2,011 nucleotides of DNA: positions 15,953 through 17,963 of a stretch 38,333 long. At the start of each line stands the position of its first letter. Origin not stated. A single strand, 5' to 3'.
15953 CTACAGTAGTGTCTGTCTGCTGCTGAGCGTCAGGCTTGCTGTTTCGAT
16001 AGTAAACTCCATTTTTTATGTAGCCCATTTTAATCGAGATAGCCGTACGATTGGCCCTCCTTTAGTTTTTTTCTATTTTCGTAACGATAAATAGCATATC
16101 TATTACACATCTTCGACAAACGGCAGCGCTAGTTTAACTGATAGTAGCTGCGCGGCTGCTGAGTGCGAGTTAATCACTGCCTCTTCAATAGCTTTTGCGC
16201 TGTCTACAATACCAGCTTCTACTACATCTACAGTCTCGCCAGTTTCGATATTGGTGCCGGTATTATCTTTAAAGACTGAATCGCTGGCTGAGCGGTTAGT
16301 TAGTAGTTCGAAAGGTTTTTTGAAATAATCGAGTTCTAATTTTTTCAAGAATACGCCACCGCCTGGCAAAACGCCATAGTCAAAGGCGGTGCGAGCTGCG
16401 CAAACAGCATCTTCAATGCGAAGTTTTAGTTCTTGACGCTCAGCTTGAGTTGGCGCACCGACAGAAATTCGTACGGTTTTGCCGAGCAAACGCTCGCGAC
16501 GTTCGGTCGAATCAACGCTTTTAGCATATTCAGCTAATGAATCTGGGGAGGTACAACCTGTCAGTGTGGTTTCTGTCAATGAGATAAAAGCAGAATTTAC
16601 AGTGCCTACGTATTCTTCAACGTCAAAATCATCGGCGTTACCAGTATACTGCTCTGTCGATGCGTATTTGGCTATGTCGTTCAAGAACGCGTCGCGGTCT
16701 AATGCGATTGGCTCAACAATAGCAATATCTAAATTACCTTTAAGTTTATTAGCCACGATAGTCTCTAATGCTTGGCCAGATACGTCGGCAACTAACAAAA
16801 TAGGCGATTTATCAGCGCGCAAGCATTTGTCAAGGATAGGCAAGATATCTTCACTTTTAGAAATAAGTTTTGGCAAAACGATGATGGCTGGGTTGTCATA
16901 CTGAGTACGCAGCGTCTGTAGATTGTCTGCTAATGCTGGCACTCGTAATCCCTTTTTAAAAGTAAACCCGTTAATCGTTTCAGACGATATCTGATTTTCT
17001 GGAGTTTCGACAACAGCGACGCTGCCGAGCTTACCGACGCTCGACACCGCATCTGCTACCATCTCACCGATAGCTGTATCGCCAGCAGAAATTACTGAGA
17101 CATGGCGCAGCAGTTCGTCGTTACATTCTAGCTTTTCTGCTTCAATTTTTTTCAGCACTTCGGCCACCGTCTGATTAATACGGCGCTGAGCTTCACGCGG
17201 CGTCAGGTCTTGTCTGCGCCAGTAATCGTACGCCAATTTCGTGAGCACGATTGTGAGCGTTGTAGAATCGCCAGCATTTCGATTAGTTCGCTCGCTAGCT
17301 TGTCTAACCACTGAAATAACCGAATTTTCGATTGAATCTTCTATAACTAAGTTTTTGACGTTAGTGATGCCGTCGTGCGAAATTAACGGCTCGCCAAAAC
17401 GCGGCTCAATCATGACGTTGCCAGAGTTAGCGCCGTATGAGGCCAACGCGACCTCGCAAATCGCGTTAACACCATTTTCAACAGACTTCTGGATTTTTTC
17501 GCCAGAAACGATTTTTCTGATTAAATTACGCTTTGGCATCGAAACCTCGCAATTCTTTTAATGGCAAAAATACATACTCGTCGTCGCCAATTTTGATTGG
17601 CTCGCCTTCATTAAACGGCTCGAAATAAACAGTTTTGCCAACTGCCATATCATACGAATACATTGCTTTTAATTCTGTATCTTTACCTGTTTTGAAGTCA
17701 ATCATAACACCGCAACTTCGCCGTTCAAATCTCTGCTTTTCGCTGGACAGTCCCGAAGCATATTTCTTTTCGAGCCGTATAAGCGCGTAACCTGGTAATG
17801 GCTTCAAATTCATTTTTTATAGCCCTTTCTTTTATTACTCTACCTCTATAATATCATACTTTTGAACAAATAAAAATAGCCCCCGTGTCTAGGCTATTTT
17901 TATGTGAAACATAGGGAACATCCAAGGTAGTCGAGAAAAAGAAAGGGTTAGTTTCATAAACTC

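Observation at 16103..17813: Phage-encoded GroES-GroEL operon on the minus strand inside the early arm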

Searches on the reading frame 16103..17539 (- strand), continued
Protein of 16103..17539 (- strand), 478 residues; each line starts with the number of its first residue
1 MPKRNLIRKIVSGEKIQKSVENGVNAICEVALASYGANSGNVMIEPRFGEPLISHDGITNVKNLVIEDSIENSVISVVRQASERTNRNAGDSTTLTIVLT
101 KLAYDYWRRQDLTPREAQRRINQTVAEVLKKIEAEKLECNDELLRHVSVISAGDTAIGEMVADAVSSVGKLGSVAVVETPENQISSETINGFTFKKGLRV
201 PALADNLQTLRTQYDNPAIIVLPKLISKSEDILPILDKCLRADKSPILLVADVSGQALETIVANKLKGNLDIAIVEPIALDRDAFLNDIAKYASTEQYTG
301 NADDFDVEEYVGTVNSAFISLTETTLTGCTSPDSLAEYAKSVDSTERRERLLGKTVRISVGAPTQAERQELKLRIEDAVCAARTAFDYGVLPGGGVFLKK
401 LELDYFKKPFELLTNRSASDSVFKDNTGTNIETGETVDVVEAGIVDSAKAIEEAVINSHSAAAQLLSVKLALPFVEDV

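Call 66: search_dna_similar(query=window:16103-17539:-, collection=phages, mode=protein, max_rows=60, rows=spread)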
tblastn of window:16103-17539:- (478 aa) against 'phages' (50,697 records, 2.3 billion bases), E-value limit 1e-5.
Records with a match: 205; places in all: 205; records where one place covers at least 80% of the query: 191.
Best place of each record, by identity: 60-80% 1; <60% 204.
By first word of the organism name: Vibrio 81; Flavobacterium 73; Cellulophaga 9; Listeria 7; Bacteroides 6; Bacteriophage 6; uncultured 6; Caudoviricetes 3; Salmonella 3; Enterococcus 2; and 7 more.
By host as written in the record: - 79; Flavobacterium sp. BAL314 68; Listeria monocytogenes 6; Flavobacterium sp. LMO8 4; Cellulophaga sp. HaHa_2_95 4; Vibrio parahaemolyticus 3; Vibrio crassostreae 2; Homo sapiens 2; and 31 more.
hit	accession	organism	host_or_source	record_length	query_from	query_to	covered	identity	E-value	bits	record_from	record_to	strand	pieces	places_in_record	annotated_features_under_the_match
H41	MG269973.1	TM7 phage DolZOral124_53_65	candidate division TM7 ...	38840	1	478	100%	64.0%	0e+0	625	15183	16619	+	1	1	chaperonin Cpn60 / TCP-1 family protein | hypothetical protein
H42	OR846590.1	Enterococcus phage Efs 1-1-1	Enterococcus faecalis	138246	6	467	97%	28.7%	8e-45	174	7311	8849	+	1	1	record has no annotation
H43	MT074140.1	Bacteroides phage DAC20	Bacteroides thetaiotaomicron VPI-5488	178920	5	467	97%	27.1%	1e-43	170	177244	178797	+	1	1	hypothetical protein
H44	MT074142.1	Bacteroides phage DAC23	Bacteroides thetaiotaomicron VPI-5490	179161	5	467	97%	27.1%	4e-43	169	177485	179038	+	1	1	hypothetical protein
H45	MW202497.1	Caudoviricetes sp.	Manatee Spring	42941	8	475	98%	26.6%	9e-28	123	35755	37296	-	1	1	groeL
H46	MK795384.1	Vibrio phage VAP7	sewage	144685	4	472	98%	26.3%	5e-33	139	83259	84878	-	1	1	molecular chaperone GroEL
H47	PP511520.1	Dulem virus 41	Varecia variegata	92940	3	477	99%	25.9%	1e-21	104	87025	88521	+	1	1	GroEL protein | hypothetical protein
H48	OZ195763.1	Vibrio phage D533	Seawater and oysters mix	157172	3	477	99%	25.6%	2e-31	134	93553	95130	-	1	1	chaperonin groEL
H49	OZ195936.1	Vibrio phage D531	Seawater and oysters mix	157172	3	477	99%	25.6%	2e-31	134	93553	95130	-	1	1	chaperonin groEL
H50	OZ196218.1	Vibrio phage D510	Seawater and oysters mix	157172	3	477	99%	25.6%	2e-31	134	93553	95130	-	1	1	chaperonin groEL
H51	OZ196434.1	Vibrio phage K493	Seawater and oysters mix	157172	3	477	99%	25.6%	2e-31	134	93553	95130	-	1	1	chaperonin groEL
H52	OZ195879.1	Vibrio phage D508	Seawater and oysters mix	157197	3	477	99%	25.6%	2e-31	134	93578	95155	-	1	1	chaperonin groEL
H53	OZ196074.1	Vibrio phage K382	Seawater and oysters mix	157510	3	477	99%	25.4%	2e-31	134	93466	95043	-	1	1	chaperonin groEL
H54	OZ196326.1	Vibrio phage K441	Seawater and oysters mix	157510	3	477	99%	25.4%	2e-31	134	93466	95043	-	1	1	chaperonin groEL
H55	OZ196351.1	Vibrio phage K386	Seawater and oysters mix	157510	3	477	99%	25.4%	2e-31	134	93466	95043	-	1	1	chaperonin groEL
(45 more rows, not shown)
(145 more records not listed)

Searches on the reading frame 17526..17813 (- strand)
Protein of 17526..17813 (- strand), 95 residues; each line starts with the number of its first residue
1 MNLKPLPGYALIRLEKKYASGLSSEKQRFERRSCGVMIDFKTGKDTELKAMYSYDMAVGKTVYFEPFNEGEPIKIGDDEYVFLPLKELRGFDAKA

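Call 3: search_protein_families(library=pfam, proteins=[window:17526-17813:-], max_evalue=1)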
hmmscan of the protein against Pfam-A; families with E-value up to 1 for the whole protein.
window:17526-17813:- (95 aa): 2 families
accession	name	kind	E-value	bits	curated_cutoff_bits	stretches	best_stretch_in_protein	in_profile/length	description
PF00166.26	Cpn10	-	0.00016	22.1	21.1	1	3-88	2-89/93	Chaperonin 10 Kd subunit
PF14607.12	GxDLY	-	0.086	13.1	27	1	13-43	25-55/146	N-terminus of Esterase_SGNH_hydro-type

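Call 4: search_protein_families(library=phrogs, proteins=[window:17526-17813:-], max_evalue=0.01)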
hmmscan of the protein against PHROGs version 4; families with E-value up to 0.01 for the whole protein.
window:17526-17813:- (95 aa): 1 family
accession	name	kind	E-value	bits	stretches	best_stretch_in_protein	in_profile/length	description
phrog_3188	-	other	1.4e-05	25.8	1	1-86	1-88/96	co-chaperonin GroES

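Call 5: search_protein_families(library=ncbifam, proteins=[window:17526-17813:-], max_evalue=1)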
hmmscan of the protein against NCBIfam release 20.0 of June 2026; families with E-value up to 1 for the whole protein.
window:17526-17813:- (95 aa): 5 families
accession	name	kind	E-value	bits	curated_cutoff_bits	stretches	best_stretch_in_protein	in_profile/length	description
NF001527.0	PRK00364.1-2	subfamily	4.5e-05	23.6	120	1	1-84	1-86/96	co-chaperone GroES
NF001530.0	PRK00364.1-6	equivalog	0.00023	21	136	1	2-87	10-97/104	co-chaperone GroES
NF001534.0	PRK00364.2-5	equivalog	0.008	16.2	120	1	11-85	10-86/94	co-chaperone GroES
NF001532.0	PRK00364.2-3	equivalog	0.042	13.9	130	1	15-84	17-85/94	co-chaperone GroES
NF011106.0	PRK14533.1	equivalog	0.073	13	128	1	48-85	46-82/91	co-chaperonin GroES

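Call 16: search_solved_structures(query=window:17526-17813:-, max_evalue=10, show_alignments=3)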
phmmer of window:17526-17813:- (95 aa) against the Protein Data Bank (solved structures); distinct sequences matched with E-value up to 10: 4.
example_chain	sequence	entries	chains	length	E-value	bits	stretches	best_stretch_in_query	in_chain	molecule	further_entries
7ekq_R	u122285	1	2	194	0.061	17.1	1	3-82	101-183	Cpn20 co-chaperonin subunit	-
1hx5_A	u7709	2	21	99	0.17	15.7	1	2-88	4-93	10 KDA CHAPERONIN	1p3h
9w01_B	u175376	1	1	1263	0.92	13.3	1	22-73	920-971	Isoleucine--tRNA ligase, cytoplasmic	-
8v9d_I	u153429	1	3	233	1.3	12.8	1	42-76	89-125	rAB 186 Heavy Chain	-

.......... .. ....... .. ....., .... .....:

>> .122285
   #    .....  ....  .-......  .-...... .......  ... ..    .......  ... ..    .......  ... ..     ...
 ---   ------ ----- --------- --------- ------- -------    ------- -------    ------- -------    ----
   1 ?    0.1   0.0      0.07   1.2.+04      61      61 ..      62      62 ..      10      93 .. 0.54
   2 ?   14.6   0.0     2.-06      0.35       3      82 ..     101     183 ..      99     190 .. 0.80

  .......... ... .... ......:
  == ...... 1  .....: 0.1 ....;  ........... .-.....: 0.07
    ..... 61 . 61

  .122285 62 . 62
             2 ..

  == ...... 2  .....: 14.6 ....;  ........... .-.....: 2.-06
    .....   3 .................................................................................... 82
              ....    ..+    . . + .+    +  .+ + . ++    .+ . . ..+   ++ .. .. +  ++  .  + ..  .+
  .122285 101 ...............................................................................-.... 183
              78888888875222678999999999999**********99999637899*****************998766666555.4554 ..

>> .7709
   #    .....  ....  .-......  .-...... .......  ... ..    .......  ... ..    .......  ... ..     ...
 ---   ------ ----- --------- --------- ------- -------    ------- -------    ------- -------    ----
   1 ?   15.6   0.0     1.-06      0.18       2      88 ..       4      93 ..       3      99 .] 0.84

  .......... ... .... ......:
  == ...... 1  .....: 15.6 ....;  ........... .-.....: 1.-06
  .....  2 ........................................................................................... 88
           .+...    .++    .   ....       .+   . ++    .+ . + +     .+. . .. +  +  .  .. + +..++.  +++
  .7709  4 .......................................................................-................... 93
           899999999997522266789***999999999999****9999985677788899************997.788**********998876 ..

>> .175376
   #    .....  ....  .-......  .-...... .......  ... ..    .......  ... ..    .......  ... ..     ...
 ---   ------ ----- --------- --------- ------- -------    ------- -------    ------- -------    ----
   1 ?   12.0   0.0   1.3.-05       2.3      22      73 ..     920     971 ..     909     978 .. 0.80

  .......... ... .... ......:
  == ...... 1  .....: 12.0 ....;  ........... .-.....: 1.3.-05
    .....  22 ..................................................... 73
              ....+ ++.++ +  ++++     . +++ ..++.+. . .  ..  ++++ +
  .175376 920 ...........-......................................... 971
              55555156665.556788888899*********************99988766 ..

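Call 29: find_homologous_proteins(query=window:17526-17813:-, max_evalue=0.001)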
Query window:17526-17813:- (95 aa): 10 proteins with E <= 0.001 among 10 candidates.
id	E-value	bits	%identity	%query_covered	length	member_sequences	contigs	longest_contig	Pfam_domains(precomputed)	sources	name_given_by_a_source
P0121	8.3e-56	204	98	100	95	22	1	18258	-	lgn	-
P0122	1.9e-37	145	70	95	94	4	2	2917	-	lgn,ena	-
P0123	1.4e-36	142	66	95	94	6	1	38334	PF00166.27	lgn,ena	-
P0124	1.0e-35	140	64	95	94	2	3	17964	-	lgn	-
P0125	3.2e-23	100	55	100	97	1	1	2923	-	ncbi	-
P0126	4.0e-22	96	54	100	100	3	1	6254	-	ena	-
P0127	4.1e-21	93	53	100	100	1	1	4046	-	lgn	-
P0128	9.5e-21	92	53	100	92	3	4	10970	PF00166.27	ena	-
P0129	2.3e-20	91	52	95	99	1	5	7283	-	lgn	-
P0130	5.9e-19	86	49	100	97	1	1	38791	-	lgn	-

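Call 31: search_protein_families(library=pfam, alignment_id=A2, max_evalue=0.01)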
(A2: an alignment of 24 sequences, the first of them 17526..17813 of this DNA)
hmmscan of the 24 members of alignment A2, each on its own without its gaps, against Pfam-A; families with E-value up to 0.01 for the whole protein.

A. member 1, window:17526-17813:- (95 aa): 1 family
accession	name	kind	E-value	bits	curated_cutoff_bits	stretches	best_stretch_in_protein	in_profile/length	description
PF00166.26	Cpn10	-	0.00016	22.1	21.1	1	3-88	2-89/93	Chaperonin 10 Kd subunit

B. families by the number of members that match (of 24 scanned): 1 family
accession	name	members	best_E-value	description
PF00166.26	Cpn10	7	7.4e-06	Chaperonin 10 Kd subunit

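Call 33: find_homologous_proteins(query=A2, max_evalue=0.001)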
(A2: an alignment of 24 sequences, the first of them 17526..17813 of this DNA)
Query A2 (24 sequences) (95 aa, profile of the alignment): 184 proteins with E <= 0.001 among 621 candidates; the best 120 are listed.
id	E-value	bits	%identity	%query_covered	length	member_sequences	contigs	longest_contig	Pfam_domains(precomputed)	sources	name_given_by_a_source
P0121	2.5e-25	106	98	100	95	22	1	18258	-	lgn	-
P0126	3.1e-25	106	54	100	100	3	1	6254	-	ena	-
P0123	4.0e-25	106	66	95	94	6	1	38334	PF00166.27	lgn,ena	-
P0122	6.8e-25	105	70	95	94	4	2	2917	-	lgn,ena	-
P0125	1.1e-24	104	55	100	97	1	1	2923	-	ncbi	-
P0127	5.7e-24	102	53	100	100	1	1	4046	-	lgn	-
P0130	2.6e-23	100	49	100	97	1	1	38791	-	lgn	-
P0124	5.0e-23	99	64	95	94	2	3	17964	-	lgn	-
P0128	7.1e-23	98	53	100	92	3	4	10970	PF00166.27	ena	-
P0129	1.6e-21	94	52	95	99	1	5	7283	-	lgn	-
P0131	2.5e-16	77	28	26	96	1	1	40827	PF00166.27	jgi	-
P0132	3.0e-16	77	24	80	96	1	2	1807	PF00166.27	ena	-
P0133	2.6e-14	71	30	39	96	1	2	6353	-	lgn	-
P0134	5.5e-14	70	-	-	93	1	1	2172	-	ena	-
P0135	3.2e-13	68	27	71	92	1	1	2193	-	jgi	jgi:co-chaperonin GroES (HSP10)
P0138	8.6e-13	66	-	-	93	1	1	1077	PF00166.27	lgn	-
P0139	8.9e-13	66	-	-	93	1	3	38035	PF00166.27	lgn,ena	-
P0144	3.3e-12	64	-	-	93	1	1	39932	PF00166.27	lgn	-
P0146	3.7e-12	64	-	-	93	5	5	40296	PF00166.27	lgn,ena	-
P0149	7.4e-12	63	-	-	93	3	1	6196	PF00166.27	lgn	-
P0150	9.0e-12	63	42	20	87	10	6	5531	PF00166.27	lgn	-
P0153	1.2e-11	62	25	62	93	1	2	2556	PF00166.27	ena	-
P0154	1.5e-11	62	-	-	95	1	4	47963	PF00166.27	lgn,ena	-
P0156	1.7e-11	62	-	-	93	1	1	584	PF00166.27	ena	-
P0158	2.2e-11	62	-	-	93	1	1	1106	PF00166.27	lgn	-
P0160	2.6e-11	61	28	38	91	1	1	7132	PF00166.27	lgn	-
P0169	6.3e-11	60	-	-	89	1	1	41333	PF00166.27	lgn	-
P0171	6.7e-11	60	-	-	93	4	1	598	PF00166.27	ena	-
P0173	8.6e-11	60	-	-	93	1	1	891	PF00166.27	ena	-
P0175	1.1e-10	59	-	-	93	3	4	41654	PF00166.27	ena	-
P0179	1.7e-10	59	-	-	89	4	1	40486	PF00166.27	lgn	-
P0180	1.8e-10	59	-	-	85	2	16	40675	PF00166.27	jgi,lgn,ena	jgi:co-chaperonin GroES (HSP10)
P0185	2.7e-10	58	-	-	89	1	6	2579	PF00166.27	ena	-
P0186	3.2e-10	58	-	-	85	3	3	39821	PF00166.27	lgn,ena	-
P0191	3.6e-10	58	-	-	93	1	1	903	PF00166.27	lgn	-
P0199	6.2e-10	57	-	-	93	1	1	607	PF00166.27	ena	-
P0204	9.2e-10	56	-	-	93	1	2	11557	PF00166.27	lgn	-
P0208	1.1e-9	56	31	38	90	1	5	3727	PF00166.27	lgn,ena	-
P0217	2.3e-9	55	-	-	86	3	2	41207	PF00166.27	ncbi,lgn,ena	-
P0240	8.3e-9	53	-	-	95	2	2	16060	PF00166.27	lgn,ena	-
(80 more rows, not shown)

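Call 48: predict_structure(alignment_id=A3)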
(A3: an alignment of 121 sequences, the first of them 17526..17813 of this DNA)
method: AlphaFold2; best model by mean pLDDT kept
length: 95 residues; sequences in the alignment: 121
mean_pLDDT: 82.1   pTM: 0.75
mean pLDDT of the five models: 82.1, 81.8, 78.7, 76.9, 76.6
residues with pLDDT >= 90: 45; 70-90: 29; 50-70: 12; < 50: 9
segments of 3 or more residues with pLDDT < 50: 19-23, 26-29
pLDDT, mean of each block of 10 residues (from residue 1): 90 74 49 87 90 94 77 87 92 81
secondary structure, 60 per line:
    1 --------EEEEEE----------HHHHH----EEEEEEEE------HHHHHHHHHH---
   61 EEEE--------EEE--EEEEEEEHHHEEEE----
elements in order: E9-14 H25-29 E34-41 H48-57 E61-64 E73-75 E78-84 E88-91

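Call 52: fold_search(model_id=the predicted structure, library=pdb)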
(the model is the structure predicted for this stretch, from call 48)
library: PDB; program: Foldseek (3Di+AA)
matches with E <= 10: 144; with E <= 0.001: 1
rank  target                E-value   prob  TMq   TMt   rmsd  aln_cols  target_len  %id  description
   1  4pkn_W                8.8e-04  1.00  0.56  0.55   5.2       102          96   20  Crystal structure of the football-shaped GroEL-GroES2-(ADPBeFx)14 complex containing substrate Rubisco (released 2014-08-20)
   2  5opx_U                1.3e-03  1.00  0.57  0.58   5.0       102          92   18  Crystal structure of the GroEL mutant A109C in complex with GroES and ADP BeF2 (released 2018-01-10)
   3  4pko_Z                1.9e-03  1.00  0.57  0.57   5.3       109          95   16  Crystal structure of the Football-shaped GroEL-GroES2-(ADPBeFx)14 complex (released 2014-08-20)
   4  5opx_O                1.9e-03  1.00  0.55  0.56   5.0       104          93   17  Crystal structure of the GroEL mutant A109C in complex with GroES and ADP BeF2 (released 2018-01-10)
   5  1p3h_A                2.0e-03  1.00  0.67  0.65   3.7       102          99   24  Crystal Structure of the Mycobacterium tuberculosis chaperonin 10 tetradecamer (released 2003-07-15)
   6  1p3h_B                2.3e-03  1.00  0.58  0.56   5.7       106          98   21  Crystal Structure of the Mycobacterium tuberculosis chaperonin 10 tetradecamer (released 2003-07-15)
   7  5opx_Q                2.4e-03  1.00  0.55  0.58   5.2       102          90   18  Crystal structure of the GroEL mutant A109C in complex with GroES and ADP BeF2 (released 2018-01-10)
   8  5opx_P                2.9e-03  1.00  0.54  0.55   5.5       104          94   16  Crystal structure of the GroEL mutant A109C in complex with GroES and ADP BeF2 (released 2018-01-10)
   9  4pkn_X                3.3e-03  1.00  0.55  0.55   5.0       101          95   20  Crystal structure of the football-shaped GroEL-GroES2-(ADPBeFx)14 complex containing substrate Rubisco (released 2014-08-20)
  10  5opx_1                3.5e-03  1.00  0.57  0.59   5.1       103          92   14  Crystal structure of the GroEL mutant A109C in complex with GroES and ADP BeF2 (released 2018-01-10)
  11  5opx_V                4.2e-03  1.00  0.56  0.57   5.3       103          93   14  Crystal structure of the GroEL mutant A109C in complex with GroES and ADP BeF2 (released 2018-01-10)
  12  4pko_O                4.7e-03  1.00  0.48  0.48   6.6       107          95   16  Crystal structure of the Football-shaped GroEL-GroES2-(ADPBeFx)14 complex (released 2014-08-20)
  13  1aon_O                6.0e-03  1.00  0.57  0.56   5.7       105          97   15  CRYSTAL STRUCTURE OF THE ASYMMETRIC CHAPERONIN COMPLEX GROEL/GROES/(ADP)7 (released 1997-10-15)
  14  8wuw_a                6.0e-03  1.00  0.54  0.55   5.5       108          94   14  Cryo-EM structure of H. thermophilus GroEL-GroES2 asymmetric football complex (released 2024-03-27)
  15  8wuc_a                8.5e-03  1.00  0.52  0.53   5.6       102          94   20  Cryo-EM structure of H. thermoluteolus GroEL-GroES2 football complex (released 2024-03-27)
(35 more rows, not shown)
